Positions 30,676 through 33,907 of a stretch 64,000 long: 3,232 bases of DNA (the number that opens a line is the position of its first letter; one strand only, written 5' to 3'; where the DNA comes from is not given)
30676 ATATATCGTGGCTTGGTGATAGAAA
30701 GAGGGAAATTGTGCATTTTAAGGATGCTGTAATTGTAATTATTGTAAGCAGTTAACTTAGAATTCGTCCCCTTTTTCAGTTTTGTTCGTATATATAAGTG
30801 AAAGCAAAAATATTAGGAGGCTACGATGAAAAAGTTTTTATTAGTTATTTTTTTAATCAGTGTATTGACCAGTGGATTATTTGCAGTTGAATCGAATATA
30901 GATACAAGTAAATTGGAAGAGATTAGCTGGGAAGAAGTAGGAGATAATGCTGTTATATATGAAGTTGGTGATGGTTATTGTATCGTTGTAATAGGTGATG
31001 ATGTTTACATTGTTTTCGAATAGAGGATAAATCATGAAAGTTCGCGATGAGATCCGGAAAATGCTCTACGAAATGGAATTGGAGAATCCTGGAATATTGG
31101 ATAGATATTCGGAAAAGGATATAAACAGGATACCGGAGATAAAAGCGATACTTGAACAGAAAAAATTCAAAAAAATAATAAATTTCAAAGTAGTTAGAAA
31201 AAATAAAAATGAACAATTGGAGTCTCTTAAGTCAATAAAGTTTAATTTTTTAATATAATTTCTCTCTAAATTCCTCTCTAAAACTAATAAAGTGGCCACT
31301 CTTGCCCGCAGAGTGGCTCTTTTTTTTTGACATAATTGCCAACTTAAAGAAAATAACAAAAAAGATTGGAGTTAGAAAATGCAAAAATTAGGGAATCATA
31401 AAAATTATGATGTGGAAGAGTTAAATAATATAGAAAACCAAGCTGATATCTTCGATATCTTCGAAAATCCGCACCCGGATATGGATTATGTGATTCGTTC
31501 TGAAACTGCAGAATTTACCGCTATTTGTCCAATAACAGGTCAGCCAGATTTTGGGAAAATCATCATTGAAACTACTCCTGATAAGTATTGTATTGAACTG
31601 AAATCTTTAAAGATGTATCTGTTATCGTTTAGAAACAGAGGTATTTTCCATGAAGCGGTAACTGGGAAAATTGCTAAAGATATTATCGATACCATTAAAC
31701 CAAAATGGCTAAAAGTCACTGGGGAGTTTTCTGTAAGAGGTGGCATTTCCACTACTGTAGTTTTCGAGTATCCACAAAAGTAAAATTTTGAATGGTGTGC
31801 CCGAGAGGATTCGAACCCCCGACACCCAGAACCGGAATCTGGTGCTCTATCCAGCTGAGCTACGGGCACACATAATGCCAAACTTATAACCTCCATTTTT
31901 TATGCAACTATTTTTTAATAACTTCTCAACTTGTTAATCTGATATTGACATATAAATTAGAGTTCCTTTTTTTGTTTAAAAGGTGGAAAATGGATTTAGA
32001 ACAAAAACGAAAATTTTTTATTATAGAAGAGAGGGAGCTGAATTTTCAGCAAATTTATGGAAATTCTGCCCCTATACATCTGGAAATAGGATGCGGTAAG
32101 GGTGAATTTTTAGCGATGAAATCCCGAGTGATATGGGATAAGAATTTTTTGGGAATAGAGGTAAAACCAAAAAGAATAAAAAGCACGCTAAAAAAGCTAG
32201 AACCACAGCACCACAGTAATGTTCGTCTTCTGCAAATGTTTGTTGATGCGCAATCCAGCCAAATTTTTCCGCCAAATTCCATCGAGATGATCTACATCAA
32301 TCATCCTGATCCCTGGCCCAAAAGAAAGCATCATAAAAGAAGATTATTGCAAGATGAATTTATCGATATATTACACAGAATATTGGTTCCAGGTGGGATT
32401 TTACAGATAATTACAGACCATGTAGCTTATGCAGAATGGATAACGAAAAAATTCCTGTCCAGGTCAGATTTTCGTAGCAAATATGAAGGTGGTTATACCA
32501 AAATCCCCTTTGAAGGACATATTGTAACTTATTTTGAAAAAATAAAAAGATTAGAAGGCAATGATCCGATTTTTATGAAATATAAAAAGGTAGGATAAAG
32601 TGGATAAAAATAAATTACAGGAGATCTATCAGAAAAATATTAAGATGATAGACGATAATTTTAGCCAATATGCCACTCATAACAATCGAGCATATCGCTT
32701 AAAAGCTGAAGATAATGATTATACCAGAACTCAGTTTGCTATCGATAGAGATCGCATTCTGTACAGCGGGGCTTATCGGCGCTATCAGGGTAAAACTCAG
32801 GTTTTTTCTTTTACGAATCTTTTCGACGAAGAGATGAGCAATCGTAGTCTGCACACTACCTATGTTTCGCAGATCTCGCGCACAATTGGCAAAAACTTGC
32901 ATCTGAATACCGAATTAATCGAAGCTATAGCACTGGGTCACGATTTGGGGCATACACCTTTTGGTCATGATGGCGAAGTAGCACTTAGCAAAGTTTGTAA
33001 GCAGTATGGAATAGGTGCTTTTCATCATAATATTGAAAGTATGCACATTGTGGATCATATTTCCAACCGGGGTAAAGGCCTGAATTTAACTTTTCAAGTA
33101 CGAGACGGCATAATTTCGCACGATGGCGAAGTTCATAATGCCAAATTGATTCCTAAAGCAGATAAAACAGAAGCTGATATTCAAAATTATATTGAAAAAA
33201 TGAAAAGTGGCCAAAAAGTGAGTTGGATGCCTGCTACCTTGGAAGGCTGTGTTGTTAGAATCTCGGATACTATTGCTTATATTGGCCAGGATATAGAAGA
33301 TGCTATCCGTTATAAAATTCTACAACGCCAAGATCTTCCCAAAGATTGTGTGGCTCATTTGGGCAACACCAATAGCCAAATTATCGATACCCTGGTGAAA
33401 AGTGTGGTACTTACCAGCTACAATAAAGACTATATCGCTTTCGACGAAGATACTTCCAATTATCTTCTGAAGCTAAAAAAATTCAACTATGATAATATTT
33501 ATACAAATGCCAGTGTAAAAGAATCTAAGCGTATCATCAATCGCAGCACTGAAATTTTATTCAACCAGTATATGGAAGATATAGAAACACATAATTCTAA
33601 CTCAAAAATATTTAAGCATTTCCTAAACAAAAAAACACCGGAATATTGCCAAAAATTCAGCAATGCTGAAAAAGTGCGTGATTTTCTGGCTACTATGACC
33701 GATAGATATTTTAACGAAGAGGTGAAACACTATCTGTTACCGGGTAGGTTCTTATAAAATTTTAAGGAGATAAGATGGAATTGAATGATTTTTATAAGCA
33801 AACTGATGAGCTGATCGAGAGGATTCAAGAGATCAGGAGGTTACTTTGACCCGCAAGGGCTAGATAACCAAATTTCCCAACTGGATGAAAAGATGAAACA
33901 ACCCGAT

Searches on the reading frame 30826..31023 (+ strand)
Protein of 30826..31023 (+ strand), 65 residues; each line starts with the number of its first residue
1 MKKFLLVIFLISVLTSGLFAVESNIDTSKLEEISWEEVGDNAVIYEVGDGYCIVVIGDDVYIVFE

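Call 9: search_protein_families(library=pfam, proteins=[window:30826-31023:+], max_evalue=0.001)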
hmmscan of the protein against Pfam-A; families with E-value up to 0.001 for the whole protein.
window:30826-31023:+ (65 aa): 0 families

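Call 84: search_protein_families(library=ncbifam, proteins=[window:30826-31023:+], max_evalue=1)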
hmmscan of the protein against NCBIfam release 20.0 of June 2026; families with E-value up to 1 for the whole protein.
window:30826-31023:+ (65 aa): 0 families

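Call 85: search_protein_families(library=phrogs, proteins=[window:30826-31023:+], max_evalue=0.01)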
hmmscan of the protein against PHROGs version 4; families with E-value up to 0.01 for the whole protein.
window:30826-31023:+ (65 aa): 0 families

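Call 86: search_protein_families(library=padloc, proteins=[window:30826-31023:+], max_evalue=0.01)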
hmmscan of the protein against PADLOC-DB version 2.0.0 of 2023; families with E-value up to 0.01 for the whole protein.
window:30826-31023:+ (65 aa): 0 families

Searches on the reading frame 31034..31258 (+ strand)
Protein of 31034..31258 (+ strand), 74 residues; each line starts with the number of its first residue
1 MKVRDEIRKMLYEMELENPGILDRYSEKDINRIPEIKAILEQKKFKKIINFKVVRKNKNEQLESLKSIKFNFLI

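Call 9: search_protein_families(library=pfam, proteins=[window:31034-31258:+], max_evalue=0.001)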
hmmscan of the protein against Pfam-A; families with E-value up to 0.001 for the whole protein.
window:31034-31258:+ (74 aa): 0 families

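Call 84: search_protein_families(library=ncbifam, proteins=[window:31034-31258:+], max_evalue=1)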
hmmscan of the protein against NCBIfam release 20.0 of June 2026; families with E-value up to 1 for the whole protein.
window:31034-31258:+ (74 aa): 1 family
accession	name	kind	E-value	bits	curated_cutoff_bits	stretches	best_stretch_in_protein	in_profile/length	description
NF041684.1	ant_diox_AndAc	equivalog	0.043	12.4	750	1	5-56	268-319/418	anthranilate 1,2-dioxygenase large subunit AndAc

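Call 85: search_protein_families(library=phrogs, proteins=[window:31034-31258:+], max_evalue=0.01)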
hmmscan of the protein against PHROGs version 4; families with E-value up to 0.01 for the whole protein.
window:31034-31258:+ (74 aa): 0 families

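Call 86: search_protein_families(library=padloc, proteins=[window:31034-31258:+], max_evalue=0.01)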
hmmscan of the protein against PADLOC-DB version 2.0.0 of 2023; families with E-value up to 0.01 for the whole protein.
window:31034-31258:+ (74 aa): 0 families

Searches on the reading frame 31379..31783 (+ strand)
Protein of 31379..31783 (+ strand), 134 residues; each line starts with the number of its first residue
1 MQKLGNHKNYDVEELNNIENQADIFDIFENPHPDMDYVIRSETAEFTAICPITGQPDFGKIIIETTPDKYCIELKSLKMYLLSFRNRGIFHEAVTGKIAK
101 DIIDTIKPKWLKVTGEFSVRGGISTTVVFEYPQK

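Call 9: search_protein_families(library=pfam, proteins=[window:31379-31783:+], max_evalue=0.001)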
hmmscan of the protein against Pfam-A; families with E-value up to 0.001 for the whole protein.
window:31379-31783:+ (134 aa): 1 family
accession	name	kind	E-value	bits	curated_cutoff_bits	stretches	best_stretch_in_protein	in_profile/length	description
PF14489.11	QueF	-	7e-31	106.7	27.3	1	56-133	1-78/81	QueF-like protein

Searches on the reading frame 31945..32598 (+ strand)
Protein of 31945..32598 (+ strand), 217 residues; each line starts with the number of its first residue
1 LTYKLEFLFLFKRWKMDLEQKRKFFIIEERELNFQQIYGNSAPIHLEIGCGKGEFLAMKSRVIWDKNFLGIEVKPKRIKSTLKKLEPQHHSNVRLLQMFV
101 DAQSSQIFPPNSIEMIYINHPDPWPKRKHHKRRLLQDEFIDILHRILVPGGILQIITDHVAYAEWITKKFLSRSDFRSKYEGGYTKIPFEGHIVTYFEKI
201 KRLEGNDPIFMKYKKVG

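Call 9: search_protein_families(library=pfam, proteins=[window:31945-32598:+], max_evalue=0.001)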
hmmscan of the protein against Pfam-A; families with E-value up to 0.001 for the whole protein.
window:31945-32598:+ (217 aa): 5 families
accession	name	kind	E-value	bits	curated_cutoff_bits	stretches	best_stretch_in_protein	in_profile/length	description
PF02390.23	Methyltransf_4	-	2e-38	132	24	1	42-179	2-139/173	Putative methyltransferase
PF13847.12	Methyltransf_31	-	2.2e-05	24.6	27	1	46-164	8-117/145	Methyltransferase domain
PF13649.12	Methyltransf_25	-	4.6e-05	24.5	27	1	46-151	2-97/97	Methyltransferase domain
PF08242.18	Methyltransf_12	-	0.00011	23.3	30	1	46-118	1-71/98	Methyltransferase domain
PF08241.18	Methyltransf_11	-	0.00013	22.9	21.2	1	46-153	1-93/95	Methyltransferase domain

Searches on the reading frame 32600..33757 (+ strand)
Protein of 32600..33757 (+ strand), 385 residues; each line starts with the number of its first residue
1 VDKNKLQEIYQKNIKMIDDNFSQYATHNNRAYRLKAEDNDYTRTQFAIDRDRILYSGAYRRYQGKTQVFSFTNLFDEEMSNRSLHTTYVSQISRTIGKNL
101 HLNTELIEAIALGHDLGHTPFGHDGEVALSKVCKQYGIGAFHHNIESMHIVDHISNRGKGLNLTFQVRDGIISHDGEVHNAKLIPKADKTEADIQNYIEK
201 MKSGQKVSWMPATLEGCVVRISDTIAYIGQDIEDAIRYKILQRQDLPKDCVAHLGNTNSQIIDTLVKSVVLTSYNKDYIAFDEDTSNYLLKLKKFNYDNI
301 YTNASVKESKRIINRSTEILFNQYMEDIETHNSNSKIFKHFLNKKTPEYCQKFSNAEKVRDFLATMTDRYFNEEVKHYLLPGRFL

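Call 9: search_protein_families(library=pfam, proteins=[window:32600-33757:+], max_evalue=0.001)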
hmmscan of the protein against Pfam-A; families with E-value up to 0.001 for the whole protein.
window:32600-33757:+ (385 aa): 2 families
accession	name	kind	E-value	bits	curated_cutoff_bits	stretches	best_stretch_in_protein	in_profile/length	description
PF13286.11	HD_assoc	-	3.2e-07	31.2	22.2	1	279-375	1-89/91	Phosphohydrolase-associated domain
PF01966.28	HD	-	5.3e-07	30.4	22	1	85-192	4-115/116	HD domain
